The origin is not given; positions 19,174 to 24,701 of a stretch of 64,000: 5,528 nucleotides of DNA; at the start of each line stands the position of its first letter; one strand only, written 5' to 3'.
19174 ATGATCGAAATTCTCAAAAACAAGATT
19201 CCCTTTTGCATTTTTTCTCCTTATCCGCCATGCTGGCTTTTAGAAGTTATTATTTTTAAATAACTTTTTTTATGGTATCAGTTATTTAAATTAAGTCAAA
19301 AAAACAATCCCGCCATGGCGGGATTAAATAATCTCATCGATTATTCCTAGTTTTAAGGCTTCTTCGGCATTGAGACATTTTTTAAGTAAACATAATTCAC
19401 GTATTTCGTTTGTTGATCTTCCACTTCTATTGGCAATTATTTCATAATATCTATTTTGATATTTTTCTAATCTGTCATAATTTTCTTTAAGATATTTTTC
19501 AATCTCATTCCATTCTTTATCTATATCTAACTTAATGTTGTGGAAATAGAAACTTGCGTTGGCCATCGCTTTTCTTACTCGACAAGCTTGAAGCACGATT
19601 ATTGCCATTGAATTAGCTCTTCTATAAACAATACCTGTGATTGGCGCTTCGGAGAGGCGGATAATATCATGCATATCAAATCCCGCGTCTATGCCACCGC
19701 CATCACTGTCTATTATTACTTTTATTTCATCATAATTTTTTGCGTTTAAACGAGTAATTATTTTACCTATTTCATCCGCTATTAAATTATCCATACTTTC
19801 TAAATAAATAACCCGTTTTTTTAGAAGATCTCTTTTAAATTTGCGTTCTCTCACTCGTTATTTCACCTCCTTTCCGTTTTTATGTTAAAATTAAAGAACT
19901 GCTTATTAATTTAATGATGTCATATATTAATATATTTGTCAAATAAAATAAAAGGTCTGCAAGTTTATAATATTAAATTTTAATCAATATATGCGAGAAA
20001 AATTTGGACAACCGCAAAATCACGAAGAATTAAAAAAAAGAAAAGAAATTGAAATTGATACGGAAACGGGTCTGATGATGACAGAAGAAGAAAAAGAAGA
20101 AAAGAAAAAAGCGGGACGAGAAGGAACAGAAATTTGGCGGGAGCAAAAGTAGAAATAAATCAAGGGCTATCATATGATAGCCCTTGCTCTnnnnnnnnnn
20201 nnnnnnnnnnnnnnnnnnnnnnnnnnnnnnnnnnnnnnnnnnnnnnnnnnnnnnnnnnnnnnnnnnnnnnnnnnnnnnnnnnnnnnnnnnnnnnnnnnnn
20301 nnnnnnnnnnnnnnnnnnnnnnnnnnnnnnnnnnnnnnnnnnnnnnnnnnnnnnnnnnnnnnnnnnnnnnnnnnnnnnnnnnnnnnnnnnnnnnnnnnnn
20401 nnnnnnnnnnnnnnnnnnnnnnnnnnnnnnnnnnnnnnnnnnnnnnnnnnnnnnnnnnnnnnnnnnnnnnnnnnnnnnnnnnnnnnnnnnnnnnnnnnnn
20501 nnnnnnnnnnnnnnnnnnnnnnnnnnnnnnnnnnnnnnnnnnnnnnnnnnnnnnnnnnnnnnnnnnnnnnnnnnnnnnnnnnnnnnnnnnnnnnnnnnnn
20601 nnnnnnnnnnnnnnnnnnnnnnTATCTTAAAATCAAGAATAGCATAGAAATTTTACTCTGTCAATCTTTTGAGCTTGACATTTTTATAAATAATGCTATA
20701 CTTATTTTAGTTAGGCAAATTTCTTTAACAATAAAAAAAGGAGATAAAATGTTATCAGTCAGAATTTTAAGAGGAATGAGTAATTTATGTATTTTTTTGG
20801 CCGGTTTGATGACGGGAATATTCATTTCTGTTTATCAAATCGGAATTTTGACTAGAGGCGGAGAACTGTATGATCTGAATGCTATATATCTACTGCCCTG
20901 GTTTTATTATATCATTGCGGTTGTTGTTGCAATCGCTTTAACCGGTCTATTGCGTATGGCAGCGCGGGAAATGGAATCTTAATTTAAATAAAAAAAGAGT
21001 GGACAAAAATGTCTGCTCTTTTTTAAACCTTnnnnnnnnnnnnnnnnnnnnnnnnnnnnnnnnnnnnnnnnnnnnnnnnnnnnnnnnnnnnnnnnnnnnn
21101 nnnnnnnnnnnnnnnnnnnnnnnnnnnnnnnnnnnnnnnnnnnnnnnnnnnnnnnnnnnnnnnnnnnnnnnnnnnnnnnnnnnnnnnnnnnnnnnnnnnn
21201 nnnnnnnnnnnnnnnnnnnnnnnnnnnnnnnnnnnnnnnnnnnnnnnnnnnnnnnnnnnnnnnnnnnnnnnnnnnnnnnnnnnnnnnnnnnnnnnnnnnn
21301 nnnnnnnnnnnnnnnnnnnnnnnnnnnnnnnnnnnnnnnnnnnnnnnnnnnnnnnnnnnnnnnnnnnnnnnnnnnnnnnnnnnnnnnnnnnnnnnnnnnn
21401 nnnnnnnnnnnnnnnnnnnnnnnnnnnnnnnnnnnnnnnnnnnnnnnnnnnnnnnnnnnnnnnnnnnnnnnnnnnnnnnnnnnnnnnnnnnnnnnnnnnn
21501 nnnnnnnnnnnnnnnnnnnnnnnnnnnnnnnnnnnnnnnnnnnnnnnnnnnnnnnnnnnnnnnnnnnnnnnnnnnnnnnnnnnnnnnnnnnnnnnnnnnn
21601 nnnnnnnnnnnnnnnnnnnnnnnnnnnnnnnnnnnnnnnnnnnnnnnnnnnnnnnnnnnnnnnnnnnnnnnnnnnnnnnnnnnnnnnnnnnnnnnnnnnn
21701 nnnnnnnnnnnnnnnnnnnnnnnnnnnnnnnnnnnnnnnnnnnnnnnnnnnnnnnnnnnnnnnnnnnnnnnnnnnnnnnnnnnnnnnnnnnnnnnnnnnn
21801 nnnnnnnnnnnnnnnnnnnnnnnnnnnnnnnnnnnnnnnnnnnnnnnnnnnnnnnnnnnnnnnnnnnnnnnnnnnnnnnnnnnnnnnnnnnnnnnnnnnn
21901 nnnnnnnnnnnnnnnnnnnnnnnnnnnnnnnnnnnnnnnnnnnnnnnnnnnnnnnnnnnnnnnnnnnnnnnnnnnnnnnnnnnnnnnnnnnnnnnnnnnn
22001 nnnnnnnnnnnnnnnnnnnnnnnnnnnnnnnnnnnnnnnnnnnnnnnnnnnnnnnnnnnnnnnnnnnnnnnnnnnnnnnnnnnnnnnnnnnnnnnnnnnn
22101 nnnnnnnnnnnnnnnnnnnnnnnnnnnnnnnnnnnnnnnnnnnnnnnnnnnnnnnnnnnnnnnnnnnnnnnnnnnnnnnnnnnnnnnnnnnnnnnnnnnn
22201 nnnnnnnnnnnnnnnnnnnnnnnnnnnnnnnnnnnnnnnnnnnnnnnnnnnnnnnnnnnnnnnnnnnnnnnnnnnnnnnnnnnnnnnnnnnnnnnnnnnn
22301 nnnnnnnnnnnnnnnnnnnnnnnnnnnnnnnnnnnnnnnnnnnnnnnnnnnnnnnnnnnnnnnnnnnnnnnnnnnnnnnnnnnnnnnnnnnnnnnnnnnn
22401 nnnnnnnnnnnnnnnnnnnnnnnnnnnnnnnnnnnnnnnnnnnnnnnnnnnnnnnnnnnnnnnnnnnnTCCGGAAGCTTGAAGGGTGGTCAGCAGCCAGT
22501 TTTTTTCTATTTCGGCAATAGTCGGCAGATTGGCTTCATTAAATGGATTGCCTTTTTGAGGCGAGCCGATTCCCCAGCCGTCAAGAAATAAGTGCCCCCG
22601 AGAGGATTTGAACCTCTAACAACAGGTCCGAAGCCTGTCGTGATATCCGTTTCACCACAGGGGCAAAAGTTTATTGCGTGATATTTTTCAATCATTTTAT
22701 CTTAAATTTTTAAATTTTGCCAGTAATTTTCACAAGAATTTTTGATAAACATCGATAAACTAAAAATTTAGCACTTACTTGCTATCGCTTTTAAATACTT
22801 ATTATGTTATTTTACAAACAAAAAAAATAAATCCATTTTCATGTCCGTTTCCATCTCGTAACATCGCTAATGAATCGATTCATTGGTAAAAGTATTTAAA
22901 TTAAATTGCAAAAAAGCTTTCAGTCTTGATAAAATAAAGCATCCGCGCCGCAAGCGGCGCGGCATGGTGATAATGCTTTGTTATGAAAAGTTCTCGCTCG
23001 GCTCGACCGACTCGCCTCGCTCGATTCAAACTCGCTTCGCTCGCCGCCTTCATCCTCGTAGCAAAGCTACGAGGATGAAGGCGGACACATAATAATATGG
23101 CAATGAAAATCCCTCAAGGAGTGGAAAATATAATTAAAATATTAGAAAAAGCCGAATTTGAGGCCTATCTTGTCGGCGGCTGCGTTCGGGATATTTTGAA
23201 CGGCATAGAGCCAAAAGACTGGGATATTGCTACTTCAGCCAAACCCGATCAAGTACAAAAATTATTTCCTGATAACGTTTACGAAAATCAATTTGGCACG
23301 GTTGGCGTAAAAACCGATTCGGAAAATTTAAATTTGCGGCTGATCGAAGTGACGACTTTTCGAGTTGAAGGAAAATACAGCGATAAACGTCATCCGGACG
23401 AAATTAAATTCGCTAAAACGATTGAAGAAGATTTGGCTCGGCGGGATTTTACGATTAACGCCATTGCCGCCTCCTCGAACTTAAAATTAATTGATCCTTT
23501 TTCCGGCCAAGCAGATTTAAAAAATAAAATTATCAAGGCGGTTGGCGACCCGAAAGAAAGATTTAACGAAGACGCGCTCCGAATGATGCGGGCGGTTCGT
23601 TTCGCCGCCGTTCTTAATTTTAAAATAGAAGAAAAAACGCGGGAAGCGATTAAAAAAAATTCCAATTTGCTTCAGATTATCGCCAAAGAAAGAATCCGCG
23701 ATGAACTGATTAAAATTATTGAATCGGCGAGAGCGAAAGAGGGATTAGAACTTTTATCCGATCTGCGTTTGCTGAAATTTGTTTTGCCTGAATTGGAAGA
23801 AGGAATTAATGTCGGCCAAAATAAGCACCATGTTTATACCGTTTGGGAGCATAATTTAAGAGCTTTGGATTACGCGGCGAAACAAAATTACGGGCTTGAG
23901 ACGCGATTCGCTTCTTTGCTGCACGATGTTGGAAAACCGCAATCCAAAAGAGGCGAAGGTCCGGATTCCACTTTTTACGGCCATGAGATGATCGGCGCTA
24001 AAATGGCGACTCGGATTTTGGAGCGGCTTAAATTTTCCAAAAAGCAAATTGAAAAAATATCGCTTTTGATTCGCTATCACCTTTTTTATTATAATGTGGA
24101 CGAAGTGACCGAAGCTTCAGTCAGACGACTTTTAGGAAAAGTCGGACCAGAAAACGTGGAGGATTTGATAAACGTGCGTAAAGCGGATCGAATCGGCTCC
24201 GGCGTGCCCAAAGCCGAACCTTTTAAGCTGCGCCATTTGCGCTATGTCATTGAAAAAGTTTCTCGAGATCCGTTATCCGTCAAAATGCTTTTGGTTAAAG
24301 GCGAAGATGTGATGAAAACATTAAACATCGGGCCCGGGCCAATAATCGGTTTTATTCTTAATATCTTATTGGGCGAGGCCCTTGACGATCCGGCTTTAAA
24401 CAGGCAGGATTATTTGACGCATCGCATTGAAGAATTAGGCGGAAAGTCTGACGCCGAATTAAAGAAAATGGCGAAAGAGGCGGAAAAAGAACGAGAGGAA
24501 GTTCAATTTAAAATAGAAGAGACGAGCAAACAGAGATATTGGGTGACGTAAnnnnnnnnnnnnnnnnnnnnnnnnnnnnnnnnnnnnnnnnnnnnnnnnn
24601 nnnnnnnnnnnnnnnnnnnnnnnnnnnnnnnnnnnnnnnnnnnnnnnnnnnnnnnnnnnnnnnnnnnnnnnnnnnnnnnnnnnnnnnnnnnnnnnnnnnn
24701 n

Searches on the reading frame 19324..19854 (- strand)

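Call 83: search_protein_families(library=pfam, proteins=[window:19324-19854:-], max_evalue=0.0001)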
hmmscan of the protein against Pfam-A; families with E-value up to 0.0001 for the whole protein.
window:19324-19854:- (176 aa): 1 family
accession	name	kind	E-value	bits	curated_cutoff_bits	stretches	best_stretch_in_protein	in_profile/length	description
PF00574.28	CLP_protease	-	7.3e-22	78.5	20.2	1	7-176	10-179/182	Clp protease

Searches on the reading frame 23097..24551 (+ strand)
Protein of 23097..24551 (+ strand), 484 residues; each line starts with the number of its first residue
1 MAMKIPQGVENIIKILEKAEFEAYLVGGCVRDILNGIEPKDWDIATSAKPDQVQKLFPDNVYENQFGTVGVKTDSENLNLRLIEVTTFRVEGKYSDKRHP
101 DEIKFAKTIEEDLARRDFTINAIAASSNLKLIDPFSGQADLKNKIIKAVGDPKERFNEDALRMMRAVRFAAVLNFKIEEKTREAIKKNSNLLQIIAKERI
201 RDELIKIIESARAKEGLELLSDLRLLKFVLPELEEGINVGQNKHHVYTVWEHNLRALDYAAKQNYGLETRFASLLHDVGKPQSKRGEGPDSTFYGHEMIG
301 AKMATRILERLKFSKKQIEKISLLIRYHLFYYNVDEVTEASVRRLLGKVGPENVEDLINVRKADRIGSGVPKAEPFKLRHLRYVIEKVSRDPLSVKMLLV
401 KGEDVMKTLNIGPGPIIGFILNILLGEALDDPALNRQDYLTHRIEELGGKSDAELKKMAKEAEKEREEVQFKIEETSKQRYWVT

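Call 84: search_protein_families(library=pfam, proteins=[window:23097-24551:+], max_evalue=0.0001)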
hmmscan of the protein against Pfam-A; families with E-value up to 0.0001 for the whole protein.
window:23097-24551:+ (484 aa): 4 families
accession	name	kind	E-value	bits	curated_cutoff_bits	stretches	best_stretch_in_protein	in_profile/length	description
PF01743.26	PolyA_pol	-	1.7e-37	129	23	1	23-146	1-125/126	Poly A polymerase head domain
PF12627.12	PolyA_pol_RNAbd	-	5.6e-21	74.5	22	1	174-235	1-62/64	Probable RNA and SrmB- binding site of polymerase A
PF01966.28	HD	-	3.6e-11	43.8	22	1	249-365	1-112/116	HD domain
PF13735.12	tRNA_NucTran2_2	-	3.2e-05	24.4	27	0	302-440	22-145/149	tRNA nucleotidyltransferase domain 2 putative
